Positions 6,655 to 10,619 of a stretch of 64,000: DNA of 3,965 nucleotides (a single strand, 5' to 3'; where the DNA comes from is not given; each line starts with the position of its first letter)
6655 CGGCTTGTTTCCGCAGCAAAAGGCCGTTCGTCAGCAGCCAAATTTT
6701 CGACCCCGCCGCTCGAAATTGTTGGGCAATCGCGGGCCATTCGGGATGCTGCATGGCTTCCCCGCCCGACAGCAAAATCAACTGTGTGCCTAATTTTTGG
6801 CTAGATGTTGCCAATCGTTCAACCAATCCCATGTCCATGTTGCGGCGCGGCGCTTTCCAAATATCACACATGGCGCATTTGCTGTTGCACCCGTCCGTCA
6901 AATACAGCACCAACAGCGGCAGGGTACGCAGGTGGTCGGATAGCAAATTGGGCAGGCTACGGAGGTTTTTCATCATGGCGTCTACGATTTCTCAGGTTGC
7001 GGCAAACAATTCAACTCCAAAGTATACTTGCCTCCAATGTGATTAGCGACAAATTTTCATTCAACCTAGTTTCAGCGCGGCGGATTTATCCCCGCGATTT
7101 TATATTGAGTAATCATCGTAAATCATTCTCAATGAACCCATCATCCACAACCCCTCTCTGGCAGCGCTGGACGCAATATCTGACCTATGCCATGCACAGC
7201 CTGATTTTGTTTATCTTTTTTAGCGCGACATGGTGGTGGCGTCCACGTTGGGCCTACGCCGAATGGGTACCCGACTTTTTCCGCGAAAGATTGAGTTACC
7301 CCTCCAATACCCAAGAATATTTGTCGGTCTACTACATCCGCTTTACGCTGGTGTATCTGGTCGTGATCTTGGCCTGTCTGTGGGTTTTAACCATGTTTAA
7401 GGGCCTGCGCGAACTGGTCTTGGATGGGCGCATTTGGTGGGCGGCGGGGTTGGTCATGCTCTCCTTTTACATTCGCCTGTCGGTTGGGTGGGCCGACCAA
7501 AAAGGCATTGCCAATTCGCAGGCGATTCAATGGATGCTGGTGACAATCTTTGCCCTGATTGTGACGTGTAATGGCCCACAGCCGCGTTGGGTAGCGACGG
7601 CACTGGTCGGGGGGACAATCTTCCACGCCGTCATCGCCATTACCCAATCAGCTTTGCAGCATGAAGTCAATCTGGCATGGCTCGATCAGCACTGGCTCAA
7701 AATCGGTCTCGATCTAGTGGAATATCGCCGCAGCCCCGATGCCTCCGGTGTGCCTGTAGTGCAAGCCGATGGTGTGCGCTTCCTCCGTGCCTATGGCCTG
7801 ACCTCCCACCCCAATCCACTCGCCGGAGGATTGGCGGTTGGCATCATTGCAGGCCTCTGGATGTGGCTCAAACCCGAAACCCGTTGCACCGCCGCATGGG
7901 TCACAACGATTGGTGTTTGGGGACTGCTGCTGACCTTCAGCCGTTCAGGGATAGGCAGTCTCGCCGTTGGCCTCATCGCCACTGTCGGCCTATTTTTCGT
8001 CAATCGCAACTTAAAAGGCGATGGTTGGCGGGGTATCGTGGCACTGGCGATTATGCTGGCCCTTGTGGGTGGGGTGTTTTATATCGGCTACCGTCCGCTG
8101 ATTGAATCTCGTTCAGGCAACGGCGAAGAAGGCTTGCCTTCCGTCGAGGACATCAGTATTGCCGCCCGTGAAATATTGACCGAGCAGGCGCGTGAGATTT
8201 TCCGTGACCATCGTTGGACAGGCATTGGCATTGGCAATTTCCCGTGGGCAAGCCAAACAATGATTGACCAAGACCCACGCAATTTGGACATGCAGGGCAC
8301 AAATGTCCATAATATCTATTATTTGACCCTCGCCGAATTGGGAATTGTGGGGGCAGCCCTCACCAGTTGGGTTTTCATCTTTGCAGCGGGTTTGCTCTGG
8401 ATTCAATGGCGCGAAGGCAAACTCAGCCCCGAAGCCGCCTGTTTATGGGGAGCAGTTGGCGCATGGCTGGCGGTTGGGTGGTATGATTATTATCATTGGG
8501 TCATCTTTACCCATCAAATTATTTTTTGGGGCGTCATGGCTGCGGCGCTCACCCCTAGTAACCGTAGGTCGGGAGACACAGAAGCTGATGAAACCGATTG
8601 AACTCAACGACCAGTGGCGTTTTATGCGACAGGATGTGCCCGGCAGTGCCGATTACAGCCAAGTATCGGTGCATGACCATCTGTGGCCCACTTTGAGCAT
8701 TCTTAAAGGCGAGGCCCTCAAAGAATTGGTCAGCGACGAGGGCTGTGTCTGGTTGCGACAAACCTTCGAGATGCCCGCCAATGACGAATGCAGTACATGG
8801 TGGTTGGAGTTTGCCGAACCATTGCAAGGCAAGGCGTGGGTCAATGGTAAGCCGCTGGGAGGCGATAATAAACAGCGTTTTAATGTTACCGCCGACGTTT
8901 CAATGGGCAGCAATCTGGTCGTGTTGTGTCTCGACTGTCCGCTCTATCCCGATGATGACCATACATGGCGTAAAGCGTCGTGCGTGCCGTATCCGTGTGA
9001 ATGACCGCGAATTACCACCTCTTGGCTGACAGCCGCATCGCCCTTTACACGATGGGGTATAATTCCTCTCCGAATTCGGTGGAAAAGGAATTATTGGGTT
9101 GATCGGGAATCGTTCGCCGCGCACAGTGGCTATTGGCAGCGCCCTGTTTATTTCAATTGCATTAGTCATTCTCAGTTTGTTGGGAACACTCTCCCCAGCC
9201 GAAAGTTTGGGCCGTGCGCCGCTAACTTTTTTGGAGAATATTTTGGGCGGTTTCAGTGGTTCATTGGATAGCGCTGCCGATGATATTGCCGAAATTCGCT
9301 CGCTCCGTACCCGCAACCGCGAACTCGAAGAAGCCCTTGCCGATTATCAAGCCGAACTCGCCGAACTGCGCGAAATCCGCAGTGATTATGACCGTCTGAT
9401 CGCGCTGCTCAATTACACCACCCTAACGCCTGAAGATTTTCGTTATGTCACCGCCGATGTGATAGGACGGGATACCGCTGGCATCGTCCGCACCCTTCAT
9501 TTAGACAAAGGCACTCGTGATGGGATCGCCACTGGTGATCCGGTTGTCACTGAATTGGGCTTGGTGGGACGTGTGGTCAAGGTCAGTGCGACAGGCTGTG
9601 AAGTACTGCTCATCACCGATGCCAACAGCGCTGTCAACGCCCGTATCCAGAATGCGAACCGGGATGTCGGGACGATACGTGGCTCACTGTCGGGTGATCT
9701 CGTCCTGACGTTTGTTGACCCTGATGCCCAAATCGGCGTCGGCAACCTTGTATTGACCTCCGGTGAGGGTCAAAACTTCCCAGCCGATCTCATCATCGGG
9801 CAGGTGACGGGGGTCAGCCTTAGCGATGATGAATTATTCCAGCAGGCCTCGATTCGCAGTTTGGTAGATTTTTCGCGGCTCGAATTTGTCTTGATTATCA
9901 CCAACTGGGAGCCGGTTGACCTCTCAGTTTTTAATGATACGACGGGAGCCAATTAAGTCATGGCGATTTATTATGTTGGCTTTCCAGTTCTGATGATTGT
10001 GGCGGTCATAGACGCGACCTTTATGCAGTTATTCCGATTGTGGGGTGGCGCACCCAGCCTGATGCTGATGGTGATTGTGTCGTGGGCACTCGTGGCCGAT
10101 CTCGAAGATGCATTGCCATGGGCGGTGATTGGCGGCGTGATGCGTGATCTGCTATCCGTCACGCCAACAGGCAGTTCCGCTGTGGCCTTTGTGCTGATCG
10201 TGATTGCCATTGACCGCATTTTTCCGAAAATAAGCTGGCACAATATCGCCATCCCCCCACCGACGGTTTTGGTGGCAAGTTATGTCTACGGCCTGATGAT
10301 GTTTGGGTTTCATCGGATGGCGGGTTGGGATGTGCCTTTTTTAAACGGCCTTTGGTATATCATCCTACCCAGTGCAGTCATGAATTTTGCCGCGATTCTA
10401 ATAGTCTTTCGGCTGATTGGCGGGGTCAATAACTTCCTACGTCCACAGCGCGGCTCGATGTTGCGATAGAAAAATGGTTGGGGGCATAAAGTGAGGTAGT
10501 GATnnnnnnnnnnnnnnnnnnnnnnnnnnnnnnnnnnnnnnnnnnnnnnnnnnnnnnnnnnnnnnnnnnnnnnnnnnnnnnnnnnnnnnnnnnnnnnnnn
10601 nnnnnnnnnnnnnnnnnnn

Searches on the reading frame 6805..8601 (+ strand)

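Call 7: search_protein_families(library=pfam, proteins=[window:6805-8601:+], max_evalue=0.001)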
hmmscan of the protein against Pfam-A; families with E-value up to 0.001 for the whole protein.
window:6805-8601:+ (598 aa): 1 family
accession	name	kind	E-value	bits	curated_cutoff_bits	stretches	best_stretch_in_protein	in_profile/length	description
PF04932.20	Wzy_C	-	2.3e-17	63.6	31.7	1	369-519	5-147/149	O-Antigen ligase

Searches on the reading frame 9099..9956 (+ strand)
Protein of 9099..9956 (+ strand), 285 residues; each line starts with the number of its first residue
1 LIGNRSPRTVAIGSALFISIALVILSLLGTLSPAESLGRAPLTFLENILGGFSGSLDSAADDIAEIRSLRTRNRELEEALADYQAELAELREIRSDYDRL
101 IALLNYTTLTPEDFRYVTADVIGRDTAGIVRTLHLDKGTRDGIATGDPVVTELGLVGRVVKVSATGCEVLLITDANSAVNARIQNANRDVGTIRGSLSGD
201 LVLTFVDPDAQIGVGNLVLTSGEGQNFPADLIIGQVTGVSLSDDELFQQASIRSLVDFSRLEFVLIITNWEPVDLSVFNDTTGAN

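Call 7: search_protein_families(library=pfam, proteins=[window:9099-9956:+], max_evalue=0.001)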
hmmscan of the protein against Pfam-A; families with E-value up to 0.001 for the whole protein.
window:9099-9956:+ (285 aa): 1 family
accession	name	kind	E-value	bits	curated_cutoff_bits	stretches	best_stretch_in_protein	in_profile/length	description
PF04085.20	MreC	-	2.8e-40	137.9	28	1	121-268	1-147/147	Rod shape-determining protein MreC, barrel core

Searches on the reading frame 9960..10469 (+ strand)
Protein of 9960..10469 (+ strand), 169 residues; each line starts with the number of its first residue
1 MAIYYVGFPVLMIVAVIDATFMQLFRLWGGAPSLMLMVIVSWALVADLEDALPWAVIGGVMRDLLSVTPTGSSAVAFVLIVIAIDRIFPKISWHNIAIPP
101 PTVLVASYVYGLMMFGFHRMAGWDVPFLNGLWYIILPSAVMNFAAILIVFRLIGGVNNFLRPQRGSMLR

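Call 7: search_protein_families(library=pfam, proteins=[window:9960-10469:+], max_evalue=0.001)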
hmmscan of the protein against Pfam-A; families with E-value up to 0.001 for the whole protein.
window:9960-10469:+ (169 aa): 1 family
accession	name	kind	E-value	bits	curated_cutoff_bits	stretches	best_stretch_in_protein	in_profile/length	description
PF04093.17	MreD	-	1.4e-05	25.7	24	1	5-147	7-145/158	rod shape-determining protein MreD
